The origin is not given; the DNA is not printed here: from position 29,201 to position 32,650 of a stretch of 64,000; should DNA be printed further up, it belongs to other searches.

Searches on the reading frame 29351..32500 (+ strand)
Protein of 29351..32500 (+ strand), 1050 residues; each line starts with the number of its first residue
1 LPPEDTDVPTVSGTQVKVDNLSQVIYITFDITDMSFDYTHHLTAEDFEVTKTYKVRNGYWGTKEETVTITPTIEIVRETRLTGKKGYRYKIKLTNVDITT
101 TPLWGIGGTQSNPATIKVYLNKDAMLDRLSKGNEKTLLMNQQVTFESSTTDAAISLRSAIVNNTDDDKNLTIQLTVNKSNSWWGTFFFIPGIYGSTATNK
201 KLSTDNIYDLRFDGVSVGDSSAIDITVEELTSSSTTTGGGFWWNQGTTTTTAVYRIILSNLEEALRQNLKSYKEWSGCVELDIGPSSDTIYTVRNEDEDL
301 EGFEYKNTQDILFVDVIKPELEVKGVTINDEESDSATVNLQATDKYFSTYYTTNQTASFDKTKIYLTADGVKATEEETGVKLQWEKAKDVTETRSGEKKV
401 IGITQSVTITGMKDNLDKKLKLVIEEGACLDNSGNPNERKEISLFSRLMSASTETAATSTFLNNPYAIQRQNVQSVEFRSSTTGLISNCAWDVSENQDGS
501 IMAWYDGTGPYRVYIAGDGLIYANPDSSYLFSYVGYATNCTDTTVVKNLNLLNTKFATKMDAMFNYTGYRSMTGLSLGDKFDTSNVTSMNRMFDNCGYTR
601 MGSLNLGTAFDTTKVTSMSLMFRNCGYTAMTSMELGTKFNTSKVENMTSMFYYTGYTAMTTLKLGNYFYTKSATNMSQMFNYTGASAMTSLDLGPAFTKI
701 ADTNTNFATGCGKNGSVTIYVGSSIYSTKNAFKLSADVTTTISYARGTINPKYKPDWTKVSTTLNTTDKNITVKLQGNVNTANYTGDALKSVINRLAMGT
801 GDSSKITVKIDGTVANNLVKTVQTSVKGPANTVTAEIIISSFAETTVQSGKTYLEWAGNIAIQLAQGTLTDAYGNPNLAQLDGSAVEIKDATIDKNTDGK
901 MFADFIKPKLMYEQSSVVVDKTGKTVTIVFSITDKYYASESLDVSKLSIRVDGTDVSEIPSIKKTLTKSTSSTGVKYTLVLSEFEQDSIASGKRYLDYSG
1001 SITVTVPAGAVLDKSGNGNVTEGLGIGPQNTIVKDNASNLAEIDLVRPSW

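Call 6: search_protein_families(library=pfam, proteins=[window:29351-32500:+], max_evalue=1)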
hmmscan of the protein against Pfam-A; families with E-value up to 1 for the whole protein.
window:29351-32500:+ (1050 aa): 2 families
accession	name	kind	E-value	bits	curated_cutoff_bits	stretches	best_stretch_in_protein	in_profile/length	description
PF03382.20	DUF285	-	5.6e-14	52.4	25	2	544-652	12-108/120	Mycoplasma protein of unknown function, DUF285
PF11576.14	HcgB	-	0.11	12.6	25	1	906-968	28-87/153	FeGP cofactor biosynthesis protein HcgB, guanylyltransferase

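Call 7: search_protein_families(library=ncbifam, proteins=[window:29351-32500:+], max_evalue=1)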
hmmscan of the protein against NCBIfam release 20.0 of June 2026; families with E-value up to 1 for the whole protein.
window:29351-32500:+ (1050 aa): 3 families
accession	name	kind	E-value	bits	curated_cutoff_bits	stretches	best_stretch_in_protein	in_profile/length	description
TIGR01172.1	cysE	equivalog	0.018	15.1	210.65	1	645-697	17-68/162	serine O-acetyltransferase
TIGR01003.1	PTS_HPr_family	subfamily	0.056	13.4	47.9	1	760-825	22-80/82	HPr family phosphocarrier protein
TIGR02167.2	Liste_lipo_26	repeat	0.87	9.4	30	1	580-590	15-25/26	PARCEL repeat-containing surface protein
